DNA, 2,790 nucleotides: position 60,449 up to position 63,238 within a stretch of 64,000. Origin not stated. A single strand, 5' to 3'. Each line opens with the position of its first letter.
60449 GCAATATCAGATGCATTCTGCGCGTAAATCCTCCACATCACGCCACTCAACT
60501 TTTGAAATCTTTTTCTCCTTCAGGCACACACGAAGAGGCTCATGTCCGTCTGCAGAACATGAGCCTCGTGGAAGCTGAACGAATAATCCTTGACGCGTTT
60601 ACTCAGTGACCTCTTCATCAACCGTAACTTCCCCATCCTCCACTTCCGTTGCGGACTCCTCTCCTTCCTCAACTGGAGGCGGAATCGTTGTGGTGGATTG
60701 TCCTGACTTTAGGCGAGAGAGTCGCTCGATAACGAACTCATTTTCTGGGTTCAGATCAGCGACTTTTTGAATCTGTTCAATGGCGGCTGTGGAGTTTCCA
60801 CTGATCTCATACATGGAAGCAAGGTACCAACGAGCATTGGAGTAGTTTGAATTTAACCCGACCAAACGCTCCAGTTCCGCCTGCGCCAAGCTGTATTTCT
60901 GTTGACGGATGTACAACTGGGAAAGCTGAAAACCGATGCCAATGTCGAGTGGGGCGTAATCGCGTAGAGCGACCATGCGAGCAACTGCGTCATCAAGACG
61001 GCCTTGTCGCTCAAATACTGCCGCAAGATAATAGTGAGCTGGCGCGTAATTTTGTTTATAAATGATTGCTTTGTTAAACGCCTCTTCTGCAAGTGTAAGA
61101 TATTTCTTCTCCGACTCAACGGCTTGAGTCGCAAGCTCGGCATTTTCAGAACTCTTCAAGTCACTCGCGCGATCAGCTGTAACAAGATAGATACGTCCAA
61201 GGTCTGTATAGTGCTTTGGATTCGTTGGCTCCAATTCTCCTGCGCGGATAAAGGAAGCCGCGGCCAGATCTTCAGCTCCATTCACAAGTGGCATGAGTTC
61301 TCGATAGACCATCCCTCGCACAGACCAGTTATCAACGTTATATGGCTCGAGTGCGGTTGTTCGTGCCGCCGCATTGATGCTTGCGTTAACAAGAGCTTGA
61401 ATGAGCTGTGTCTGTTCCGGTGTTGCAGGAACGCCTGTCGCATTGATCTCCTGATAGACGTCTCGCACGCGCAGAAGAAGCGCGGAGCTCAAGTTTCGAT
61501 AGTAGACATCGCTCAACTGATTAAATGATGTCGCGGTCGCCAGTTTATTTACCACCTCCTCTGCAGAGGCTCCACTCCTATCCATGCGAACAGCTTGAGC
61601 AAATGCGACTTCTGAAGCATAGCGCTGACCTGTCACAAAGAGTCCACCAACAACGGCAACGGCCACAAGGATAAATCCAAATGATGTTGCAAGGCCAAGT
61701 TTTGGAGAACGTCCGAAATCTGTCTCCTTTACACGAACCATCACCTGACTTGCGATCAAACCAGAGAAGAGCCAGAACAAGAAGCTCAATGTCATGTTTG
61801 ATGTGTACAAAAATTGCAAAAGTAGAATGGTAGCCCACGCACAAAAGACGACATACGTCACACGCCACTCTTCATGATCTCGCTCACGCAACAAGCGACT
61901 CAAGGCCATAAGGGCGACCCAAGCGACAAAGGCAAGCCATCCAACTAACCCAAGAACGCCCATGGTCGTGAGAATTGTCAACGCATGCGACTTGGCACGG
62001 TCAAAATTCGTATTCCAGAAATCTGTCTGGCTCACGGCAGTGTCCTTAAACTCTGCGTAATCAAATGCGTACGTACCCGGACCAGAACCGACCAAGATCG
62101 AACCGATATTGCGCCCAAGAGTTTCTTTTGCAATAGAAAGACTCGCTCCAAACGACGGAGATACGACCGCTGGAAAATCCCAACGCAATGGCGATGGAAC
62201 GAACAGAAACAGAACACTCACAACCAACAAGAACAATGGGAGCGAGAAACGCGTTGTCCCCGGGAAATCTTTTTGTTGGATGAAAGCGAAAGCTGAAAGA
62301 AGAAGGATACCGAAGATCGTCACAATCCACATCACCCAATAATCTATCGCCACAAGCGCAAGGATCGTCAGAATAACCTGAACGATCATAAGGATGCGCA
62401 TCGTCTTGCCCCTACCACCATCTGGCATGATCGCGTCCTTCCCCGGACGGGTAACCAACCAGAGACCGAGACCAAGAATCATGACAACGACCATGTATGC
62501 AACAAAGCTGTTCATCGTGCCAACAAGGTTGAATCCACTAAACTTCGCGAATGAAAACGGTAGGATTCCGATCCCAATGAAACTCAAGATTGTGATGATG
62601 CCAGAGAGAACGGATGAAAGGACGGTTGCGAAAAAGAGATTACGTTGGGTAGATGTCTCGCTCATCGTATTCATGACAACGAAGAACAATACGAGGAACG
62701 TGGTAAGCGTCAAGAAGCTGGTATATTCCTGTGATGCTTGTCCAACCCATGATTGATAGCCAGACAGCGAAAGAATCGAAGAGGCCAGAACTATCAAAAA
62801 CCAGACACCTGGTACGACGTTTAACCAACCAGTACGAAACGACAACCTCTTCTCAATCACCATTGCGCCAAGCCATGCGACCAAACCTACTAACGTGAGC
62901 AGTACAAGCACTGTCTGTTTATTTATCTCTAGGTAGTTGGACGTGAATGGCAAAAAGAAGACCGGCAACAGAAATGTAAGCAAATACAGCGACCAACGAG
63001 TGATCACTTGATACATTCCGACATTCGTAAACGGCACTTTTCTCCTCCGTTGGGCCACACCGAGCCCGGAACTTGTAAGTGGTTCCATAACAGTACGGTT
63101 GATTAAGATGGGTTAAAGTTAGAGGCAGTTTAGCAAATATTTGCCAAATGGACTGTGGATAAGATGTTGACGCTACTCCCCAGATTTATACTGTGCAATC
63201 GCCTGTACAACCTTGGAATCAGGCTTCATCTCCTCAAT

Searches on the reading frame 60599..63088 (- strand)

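Call 7: search_protein_families(library=pfam, proteins=[window:60599-63088:-], max_evalue=0.01)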
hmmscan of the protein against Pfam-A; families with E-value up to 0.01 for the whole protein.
window:60599-63088:- (829 aa): 9 families
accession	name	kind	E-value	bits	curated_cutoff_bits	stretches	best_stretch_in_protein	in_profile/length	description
PF13432.12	TPR_16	-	1.4e-08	35.4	32.7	1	721-783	2-64/65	Tetratricopeptide repeat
PF13431.12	TPR_17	-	3e-08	33.8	24.4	1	670-702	1-33/34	Tetratricopeptide repeat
PF13428.12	TPR_14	-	5.5e-06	27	23.5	0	751-793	2-44/44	Tetratricopeptide repeat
PF07719.23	TPR_2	-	2.2e-05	24.6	27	0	682-703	1-22/34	Tetratricopeptide repeat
PF14559.12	TPR_19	-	2.9e-05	24.8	25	1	695-748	4-57/68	Tetratricopeptide repeat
PF13181.12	TPR_8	-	0.00024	21.5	25.7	0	720-748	5-33/34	Tetratricopeptide repeat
PF13414.12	TPR_11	-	0.0026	17.9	26.8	0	669-696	15-42/42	TPR repeat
PF00515.34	TPR_1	-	0.0052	17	27.8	0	682-702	1-21/34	Tetratricopeptide repeat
PF13371.12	TPR_9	-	0.0074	16.7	35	0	723-784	2-63/73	Tetratricopeptide repeat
